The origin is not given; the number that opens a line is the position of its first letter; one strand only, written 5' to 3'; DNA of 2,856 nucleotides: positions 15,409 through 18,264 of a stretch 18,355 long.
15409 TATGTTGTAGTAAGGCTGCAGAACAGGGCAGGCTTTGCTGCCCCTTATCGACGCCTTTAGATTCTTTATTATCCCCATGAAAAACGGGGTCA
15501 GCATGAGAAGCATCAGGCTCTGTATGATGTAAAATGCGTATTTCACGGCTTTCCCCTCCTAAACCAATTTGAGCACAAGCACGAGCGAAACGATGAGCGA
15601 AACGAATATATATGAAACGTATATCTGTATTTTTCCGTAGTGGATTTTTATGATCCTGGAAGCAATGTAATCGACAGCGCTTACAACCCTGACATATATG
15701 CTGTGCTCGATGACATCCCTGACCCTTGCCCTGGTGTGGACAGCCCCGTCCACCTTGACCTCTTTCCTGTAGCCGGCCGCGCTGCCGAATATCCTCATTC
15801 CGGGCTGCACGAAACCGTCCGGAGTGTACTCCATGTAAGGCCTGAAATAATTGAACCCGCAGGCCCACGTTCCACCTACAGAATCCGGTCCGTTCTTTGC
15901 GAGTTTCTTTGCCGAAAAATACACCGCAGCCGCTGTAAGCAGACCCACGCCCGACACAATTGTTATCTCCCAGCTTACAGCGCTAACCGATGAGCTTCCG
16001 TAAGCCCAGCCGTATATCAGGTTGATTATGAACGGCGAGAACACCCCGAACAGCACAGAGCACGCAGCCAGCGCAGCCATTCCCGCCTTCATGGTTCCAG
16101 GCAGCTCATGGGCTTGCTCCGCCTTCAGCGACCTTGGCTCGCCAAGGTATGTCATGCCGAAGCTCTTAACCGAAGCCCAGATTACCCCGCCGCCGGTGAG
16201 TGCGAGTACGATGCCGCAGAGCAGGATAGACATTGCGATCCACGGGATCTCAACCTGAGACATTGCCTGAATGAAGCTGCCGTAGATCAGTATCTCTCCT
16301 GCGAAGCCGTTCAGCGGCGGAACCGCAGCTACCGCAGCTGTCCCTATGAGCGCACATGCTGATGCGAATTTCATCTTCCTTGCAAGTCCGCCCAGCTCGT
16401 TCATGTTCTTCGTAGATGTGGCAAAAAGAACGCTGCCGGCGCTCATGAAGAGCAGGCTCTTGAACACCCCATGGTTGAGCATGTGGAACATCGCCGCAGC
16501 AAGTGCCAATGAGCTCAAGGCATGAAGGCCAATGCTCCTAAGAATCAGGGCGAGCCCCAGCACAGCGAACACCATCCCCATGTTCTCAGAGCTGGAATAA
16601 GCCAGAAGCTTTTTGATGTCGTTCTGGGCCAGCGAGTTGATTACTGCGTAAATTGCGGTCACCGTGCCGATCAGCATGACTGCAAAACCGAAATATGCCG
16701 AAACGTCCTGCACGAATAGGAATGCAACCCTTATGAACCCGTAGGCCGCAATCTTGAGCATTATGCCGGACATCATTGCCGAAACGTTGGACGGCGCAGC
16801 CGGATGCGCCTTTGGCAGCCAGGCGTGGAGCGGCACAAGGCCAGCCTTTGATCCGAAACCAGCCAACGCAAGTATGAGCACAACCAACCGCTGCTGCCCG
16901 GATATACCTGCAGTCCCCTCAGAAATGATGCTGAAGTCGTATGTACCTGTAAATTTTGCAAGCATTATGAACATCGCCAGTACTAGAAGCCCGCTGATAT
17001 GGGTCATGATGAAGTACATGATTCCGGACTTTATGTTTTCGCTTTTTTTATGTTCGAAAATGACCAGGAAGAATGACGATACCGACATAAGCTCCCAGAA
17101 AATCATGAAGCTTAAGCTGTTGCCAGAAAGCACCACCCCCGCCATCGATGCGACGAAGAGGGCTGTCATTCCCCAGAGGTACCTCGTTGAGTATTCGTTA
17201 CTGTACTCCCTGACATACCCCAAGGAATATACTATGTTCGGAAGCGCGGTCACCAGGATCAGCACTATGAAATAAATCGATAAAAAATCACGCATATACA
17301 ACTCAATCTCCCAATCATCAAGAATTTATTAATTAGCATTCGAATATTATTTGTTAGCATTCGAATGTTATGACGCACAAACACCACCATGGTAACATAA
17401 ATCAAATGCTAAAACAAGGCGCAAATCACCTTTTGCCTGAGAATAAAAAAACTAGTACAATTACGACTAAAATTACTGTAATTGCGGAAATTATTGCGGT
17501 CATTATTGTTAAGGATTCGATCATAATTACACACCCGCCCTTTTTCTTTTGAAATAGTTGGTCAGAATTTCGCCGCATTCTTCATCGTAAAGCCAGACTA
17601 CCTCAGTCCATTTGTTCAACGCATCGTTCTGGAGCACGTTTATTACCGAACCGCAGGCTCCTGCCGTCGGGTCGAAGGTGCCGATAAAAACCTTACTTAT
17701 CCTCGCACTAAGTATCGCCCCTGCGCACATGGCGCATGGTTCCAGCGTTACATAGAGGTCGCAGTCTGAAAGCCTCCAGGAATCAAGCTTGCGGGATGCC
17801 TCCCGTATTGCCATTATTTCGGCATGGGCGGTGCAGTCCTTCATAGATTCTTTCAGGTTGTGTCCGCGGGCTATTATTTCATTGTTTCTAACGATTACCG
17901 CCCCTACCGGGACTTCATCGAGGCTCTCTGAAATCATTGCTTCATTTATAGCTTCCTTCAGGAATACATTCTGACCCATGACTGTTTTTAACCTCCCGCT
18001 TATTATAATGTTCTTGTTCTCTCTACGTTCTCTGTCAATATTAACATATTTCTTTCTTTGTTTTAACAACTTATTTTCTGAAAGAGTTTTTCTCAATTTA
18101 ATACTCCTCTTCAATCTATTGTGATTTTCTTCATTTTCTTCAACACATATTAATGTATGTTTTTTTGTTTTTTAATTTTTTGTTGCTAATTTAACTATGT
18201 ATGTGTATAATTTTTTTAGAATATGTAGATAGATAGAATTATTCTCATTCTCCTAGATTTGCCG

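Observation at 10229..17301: Six-gene Ehr-type (hydrogenase-related) complex with all four [NiFe] cysteine ligands lost and two subunit fusions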

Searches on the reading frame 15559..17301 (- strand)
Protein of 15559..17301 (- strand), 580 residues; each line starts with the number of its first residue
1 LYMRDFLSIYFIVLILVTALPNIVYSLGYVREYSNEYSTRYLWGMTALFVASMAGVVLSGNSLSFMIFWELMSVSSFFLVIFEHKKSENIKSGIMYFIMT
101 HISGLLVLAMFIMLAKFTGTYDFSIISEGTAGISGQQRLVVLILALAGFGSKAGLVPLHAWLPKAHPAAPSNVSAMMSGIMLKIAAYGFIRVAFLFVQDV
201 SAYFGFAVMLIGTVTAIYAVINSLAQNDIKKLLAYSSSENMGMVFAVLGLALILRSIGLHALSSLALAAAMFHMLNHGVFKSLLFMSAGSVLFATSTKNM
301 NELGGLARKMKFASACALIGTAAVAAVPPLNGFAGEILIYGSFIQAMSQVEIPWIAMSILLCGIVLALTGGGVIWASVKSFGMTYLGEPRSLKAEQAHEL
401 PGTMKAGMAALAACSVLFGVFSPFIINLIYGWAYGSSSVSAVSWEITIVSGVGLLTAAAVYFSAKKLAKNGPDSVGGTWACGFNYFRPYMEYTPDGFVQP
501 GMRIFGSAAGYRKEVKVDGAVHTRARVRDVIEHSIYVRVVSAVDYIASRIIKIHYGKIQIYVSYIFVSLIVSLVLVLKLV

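Call 4: search_protein_families(library=pfam, proteins=[window:15559-17301:-])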
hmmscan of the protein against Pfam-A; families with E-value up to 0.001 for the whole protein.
window:15559-17301:- (580 aa): 1 family
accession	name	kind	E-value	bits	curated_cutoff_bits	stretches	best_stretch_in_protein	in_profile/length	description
PF00361.26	Proton_antipo_M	-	8.8e-55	186.4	21.5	1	60-350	2-282/294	NADH:quinone oxidoreductase/Mrp antiporter, TM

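Call 5: search_protein_families(library=ncbifam, proteins=[window:15559-17301:-])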
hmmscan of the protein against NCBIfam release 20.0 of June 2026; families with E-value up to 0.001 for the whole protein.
window:15559-17301:- (580 aa): 72 families (the best 25 are shown)
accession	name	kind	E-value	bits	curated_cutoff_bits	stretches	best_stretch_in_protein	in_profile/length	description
NF005086.0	PRK06521.1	equivalog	2e-157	525.6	667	1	5-576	79-667/669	hydrogenase 4 subunit B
NF006418.0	PRK08667.1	equivalog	5.6e-134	448.1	794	1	4-575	75-639/644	hydrogenase membrane subunit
NF006240.0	PRK08376.1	subfamily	1.7e-65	221.9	662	1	3-429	87-499/521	putative monovalent cation/H+ antiporter subunit D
NF005958.0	PRK08042.1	equivalog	3.9e-64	217.5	727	1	19-513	88-568/608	formate hydrogenlyase subunit 3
NF006419.0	PRK08668.1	equivalog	7e-61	206.7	617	1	6-446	70-490/613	NADH dehydrogenase subunit M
NF009287.0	PRK12647.1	equivalog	3.4e-60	204.5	937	1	3-454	73-499/773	putative monovalent cation/H+ antiporter subunit A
NF009288.0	PRK12648.1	equivalog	3.3e-59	200.9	1104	1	5-433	75-482/954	monovalent cation/H+ antiporter subunit A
NF005097.0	PRK06525.1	equivalog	1.4e-58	198.9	430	1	5-421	75-474/480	hydrogenase 4 subunit D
NF009310.0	PRK12668.1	equivalog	8.6e-58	196.5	564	1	5-467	67-474/584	Na(+)/H(+) antiporter subunit D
NF009285.0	PRK12645.1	equivalog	1.7e-56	192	1028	1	5-433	77-504/804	Na+/H+ antiporter subunit A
TIGR01972.1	NDH_I_M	subfamily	6.4e-56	190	263.8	1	12-429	81-475/486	NADH-quinone oxidoreductase subunit M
TIGR00940.1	2a6301s01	subfamily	1.2e-55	189.3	920.45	1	5-434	74-501/793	monovalent cation:proton antiporter subunit A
NF009289.0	PRK12649.1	equivalog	9.7e-52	176.3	1117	1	23-441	97-504/789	putative monovalent cation/H+ antiporter subunit A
NF005141.0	PRK06590.1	equivalog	2.3e-50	172.2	556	1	5-576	80-609/615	NADH-quinone oxidoreductase subunit L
NF009286.0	PRK12646.1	equivalog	2.2e-49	168.7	1063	1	5-366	77-438/800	DUF4040 family protein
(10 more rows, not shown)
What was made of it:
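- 15559..17295 (-): EhrA-like subunit: HyfB/HycC/NuoL-type antiporter-like membrane protein (578 aa from the conserved ATG). It lacks about 75 N-terminal residues relative to the HyfB profile. NCBIfam HyfB 2e-157, matching profile positions 79-667 (call 5).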

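Call 32: search_solved_structures(query=window:15559-17295:-, show_alignments=2, max_evalue=1e-20)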
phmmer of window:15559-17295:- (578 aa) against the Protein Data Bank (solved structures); distinct sequences matched with E-value up to 1e-20: 50.
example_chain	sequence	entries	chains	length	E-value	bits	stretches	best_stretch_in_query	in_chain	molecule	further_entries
7z0s_C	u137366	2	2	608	1.2e-58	202.8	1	46-511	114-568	Formate hydrogenlyase subunit 3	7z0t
6cfw_H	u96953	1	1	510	7.1e-49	170.5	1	10-341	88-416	Monovalent cation/H+ antiporter subunit D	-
6z16_A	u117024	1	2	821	7.5e-41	144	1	3-424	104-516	Multisubunit Na+/H+ antiporter, A subunit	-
7qru_A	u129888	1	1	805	2.2e-39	139.2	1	3-423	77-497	Na+/H+ antiporter subunit A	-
6tjv_D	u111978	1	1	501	6.8e-34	121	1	34-340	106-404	NADH dehydrogenase subunit 4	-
7p61_M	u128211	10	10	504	8.3e-34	120.7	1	4-402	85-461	NADH dehydrogenase I subunit M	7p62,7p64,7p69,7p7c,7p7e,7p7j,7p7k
3rko_M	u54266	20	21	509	1.1e-33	120.3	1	4-402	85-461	NADH-QUINONE OXIDOREDUCTASE SUBUNIT M | NADH dehydrogenase I subunit M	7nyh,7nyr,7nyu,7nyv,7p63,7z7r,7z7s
6u8y_X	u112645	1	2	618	1.7e-30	109.8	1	18-449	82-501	NADH dehydrogenase subunit M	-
7ar7_M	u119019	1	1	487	6.5e-29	104.6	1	3-348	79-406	NADH-ubiquinone oxidoreductase chain 4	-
7aqw_M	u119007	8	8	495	6.9e-29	104.5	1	3-348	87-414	NADH-ubiquinone oxidoreductase chain 4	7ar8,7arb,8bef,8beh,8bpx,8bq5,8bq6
8e9g_L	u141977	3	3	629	1.2e-28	103.8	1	3-418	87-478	NADH-quinone oxidoreductase, L subunit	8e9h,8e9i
7aqq_M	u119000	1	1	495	4.7e-28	101.8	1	3-348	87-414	NADH-ubiquinone oxidoreductase chain 4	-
6hum_D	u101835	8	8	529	8.4e-28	100.9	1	43-367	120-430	NAD(P)H-quinone oxidoreductase chain 4 1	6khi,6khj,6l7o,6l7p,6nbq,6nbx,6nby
7a23_M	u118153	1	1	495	1.6e-27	100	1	3-348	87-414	Nad4m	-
8e73_4M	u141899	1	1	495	1.7e-27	99.9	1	3-348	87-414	Nad4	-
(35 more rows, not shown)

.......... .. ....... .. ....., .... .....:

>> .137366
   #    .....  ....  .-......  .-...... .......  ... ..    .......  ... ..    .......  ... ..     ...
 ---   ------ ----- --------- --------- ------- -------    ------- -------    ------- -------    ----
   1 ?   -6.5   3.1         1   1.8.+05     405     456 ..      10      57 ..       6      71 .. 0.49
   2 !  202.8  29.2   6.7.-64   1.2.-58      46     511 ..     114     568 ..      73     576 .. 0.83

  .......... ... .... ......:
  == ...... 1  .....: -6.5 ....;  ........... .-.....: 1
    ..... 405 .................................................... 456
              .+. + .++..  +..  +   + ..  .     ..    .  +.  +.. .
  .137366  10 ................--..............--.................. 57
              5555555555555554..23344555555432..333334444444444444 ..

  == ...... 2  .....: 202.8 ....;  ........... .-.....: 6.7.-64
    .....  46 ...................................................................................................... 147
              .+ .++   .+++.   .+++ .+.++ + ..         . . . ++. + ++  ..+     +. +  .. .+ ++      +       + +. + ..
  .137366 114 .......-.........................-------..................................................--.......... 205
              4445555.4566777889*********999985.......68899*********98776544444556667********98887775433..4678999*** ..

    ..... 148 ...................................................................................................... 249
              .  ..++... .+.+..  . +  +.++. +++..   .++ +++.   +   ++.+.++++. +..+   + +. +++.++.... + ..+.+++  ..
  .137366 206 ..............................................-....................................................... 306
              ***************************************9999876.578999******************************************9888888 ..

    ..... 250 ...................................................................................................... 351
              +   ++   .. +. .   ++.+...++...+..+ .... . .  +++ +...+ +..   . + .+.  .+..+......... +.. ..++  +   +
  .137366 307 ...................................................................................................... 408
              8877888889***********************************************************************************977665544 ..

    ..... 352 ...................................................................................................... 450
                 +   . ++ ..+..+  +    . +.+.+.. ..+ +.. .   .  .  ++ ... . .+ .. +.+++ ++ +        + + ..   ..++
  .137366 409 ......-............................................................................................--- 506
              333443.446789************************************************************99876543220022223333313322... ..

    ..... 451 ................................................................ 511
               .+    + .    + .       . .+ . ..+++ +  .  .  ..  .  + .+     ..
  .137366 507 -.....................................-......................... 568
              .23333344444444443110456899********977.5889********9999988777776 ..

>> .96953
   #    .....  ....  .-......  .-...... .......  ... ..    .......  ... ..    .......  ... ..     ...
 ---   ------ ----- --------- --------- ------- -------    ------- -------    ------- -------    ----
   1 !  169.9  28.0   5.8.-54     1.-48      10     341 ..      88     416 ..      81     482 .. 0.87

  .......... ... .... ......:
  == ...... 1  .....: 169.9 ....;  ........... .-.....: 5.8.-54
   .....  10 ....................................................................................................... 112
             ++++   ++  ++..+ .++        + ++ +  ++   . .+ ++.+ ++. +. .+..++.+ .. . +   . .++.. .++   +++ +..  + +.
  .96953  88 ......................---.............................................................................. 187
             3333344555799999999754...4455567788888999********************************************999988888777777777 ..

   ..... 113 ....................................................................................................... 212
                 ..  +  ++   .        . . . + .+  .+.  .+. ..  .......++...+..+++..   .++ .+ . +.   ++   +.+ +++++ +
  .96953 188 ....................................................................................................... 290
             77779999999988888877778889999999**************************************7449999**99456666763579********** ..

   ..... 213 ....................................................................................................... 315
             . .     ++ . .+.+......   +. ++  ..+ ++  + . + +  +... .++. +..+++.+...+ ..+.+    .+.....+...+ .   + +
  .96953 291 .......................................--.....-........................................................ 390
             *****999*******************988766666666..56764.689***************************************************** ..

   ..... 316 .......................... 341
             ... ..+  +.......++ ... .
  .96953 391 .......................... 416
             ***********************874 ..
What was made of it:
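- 15559..17295 (-): PDB HycC 1.2e-58 and MbhH 7e-49 (call 32).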

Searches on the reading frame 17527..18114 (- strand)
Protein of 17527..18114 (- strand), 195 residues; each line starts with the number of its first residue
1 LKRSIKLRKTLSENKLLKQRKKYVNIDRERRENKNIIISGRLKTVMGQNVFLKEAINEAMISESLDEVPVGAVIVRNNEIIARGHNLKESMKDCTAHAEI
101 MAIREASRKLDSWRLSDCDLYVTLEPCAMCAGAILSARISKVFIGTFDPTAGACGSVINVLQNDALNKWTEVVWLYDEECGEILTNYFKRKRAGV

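Call 4: search_protein_families(library=pfam, proteins=[window:17527-18114:-])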
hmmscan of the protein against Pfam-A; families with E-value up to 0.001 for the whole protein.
window:17527-18114:- (195 aa): 4 families
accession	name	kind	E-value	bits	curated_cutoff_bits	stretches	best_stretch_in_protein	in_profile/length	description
PF14437.12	MafB19-deam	-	5.7e-41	140.2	27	1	50-192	5-142/142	MafB19-like deaminase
PF00383.29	dCMP_cyt_deam_1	-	3.7e-29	101.1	25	1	50-145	6-101/102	Cytidine and deoxycytidylate deaminase zinc-binding region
PF14439.12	Bd3614-deam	-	2.2e-05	24.8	38.5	1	73-137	14-77/113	Bd3614-like deaminase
PF18750.7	SNAD4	-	0.00078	19.9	27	0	88-135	22-72/130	Secreted Novel AID/APOBEC-like Deaminase 4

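Call 5: search_protein_families(library=ncbifam, proteins=[window:17527-18114:-])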
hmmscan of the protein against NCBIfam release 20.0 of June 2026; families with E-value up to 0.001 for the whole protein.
window:17527-18114:- (195 aa): 5 families
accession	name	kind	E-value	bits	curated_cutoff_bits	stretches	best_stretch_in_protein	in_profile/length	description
NF008113.2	PRK10860.1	equivalog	2.4e-41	141.3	150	1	46-193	5-153/165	tRNA adenosine(34) deaminase TadA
TIGR00326.1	eubact_ribD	equivalog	1.4e-17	63.9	156.35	1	68-194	19-139/343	bifunctional diaminohydroxyphosphoribosylaminopyrimidine deaminase/5-amino-6-(5-phosphoribosylamino)uracil reductase RibD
NF008052.0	PRK10786.1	equivalog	8.3e-09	34.6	500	1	69-194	26-145/367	bifunctional diaminohydroxyphosphoribosylaminopyrimidine deaminase/5-amino-6-(5-phosphoribosylamino)uracil reductase RibD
NF041025.1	antiphage_deaminase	equivalog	1.3e-06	27.6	400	1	96-143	338-384/437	anti-phage dCTP deaminase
TIGR02571.1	ComEB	equivalog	2.1e-06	27.8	219.45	1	68-143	25-113/151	ComE operon protein 2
